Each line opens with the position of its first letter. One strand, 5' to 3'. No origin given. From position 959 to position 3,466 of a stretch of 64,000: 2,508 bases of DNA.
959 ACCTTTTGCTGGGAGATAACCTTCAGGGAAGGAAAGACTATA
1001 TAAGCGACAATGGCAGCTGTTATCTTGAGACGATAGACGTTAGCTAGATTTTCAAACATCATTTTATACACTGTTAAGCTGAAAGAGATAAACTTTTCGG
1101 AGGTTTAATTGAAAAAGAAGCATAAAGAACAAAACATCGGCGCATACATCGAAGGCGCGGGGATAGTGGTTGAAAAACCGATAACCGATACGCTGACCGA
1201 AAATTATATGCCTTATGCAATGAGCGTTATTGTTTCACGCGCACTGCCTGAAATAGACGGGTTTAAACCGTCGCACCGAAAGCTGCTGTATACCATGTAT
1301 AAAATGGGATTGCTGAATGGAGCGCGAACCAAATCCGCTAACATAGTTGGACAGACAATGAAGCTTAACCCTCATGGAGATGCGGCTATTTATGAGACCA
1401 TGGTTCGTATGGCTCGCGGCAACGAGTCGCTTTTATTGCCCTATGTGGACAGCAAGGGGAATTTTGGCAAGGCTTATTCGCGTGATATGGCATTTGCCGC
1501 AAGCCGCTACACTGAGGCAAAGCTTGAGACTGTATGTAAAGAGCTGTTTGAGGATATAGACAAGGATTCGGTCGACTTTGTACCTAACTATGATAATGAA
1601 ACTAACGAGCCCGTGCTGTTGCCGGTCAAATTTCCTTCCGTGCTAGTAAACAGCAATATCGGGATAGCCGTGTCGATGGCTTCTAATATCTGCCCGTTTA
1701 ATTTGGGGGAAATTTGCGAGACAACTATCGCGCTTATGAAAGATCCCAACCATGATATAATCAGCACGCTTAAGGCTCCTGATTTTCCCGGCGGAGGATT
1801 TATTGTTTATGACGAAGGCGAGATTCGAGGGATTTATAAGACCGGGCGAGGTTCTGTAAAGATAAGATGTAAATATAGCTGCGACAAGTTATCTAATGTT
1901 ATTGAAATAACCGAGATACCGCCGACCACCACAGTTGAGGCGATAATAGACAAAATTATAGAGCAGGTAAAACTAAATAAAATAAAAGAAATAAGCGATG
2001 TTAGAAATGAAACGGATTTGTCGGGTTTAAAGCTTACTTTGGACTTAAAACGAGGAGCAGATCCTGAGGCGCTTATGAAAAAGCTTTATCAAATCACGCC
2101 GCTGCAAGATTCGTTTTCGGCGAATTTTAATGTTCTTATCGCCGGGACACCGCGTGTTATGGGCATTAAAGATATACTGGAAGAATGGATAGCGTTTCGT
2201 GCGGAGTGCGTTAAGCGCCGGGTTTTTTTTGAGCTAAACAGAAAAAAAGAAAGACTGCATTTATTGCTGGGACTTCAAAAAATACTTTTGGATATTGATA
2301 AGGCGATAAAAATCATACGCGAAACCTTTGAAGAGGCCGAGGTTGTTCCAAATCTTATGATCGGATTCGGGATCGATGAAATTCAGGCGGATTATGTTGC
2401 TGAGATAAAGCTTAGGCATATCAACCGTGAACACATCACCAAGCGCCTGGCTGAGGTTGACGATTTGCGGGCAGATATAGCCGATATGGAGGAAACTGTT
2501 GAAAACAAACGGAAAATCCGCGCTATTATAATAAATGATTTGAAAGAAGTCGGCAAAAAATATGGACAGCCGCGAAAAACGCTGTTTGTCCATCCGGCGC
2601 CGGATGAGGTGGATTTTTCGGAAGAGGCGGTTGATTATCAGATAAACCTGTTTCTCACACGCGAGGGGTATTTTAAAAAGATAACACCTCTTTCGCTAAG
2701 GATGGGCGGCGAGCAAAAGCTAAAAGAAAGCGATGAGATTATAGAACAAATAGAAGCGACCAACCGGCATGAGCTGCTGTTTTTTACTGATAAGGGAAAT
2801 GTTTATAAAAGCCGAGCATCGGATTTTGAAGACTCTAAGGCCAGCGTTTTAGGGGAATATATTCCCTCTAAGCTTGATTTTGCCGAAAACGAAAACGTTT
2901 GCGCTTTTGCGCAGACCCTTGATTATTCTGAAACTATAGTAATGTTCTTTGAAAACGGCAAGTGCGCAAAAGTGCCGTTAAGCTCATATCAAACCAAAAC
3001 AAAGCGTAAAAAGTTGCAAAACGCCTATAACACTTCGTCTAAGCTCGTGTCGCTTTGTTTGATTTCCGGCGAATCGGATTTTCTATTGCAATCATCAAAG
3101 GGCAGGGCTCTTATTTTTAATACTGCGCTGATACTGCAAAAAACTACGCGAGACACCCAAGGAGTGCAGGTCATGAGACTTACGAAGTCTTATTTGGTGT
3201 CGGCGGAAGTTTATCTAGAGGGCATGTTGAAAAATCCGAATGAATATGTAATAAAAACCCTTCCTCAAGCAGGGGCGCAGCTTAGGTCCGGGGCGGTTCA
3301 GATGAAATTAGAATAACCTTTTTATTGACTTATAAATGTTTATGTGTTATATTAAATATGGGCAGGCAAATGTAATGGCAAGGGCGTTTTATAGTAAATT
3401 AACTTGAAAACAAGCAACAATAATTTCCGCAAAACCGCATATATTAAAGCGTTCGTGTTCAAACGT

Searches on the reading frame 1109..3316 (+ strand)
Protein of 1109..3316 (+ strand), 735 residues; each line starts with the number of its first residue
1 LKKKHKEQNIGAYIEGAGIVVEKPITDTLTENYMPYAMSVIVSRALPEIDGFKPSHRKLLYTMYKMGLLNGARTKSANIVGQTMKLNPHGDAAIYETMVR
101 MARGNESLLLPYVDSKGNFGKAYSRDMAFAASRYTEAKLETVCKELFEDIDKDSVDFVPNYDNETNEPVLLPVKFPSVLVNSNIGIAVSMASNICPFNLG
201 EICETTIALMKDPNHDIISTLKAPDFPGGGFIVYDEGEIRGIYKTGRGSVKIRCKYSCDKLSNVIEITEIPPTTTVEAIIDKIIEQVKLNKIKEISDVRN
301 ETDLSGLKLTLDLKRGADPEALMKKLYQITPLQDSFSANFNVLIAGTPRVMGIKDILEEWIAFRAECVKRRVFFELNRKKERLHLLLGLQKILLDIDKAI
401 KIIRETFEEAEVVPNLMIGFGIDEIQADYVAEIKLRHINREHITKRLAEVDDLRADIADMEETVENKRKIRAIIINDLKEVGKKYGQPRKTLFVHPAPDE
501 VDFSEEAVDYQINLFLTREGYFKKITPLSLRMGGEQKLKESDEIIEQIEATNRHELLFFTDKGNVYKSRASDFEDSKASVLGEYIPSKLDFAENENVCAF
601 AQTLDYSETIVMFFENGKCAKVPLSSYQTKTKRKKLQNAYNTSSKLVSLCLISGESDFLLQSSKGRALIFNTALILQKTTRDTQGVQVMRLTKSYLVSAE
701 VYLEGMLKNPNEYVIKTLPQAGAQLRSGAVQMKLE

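Call 9: search_protein_families(library=pfam, proteins=[window:1109-3316:+])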
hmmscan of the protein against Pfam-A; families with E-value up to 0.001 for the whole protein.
window:1109-3316:+ (735 aa): 2 families
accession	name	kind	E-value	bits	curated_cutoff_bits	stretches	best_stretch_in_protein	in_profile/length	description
PF00521.26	DNA_topoisoIV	-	2.4e-129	432.4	31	1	44-479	1-432/432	DNA gyrase/topoisomerase IV, subunit A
PF03989.18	DNA_gyraseA_C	-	9.5e-09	35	27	0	555-577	2-24/48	DNA gyrase C-terminal domain, beta-propeller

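Call 64: find_encoding_contigs(protein=window:1109-3316:+, flank=10000, max_places=5)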
Protein window:1109-3316:+ (735 aa): 1 contig read that carries it; 1 place shown.
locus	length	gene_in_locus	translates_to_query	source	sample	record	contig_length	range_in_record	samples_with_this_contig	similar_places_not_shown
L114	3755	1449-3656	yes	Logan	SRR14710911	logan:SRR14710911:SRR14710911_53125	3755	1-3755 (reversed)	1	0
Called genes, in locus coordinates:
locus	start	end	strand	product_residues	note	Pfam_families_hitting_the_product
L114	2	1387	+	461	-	?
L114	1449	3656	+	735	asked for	PF00521:DNA_topoisoIV, PF03989:DNA_gyraseA_C (faint)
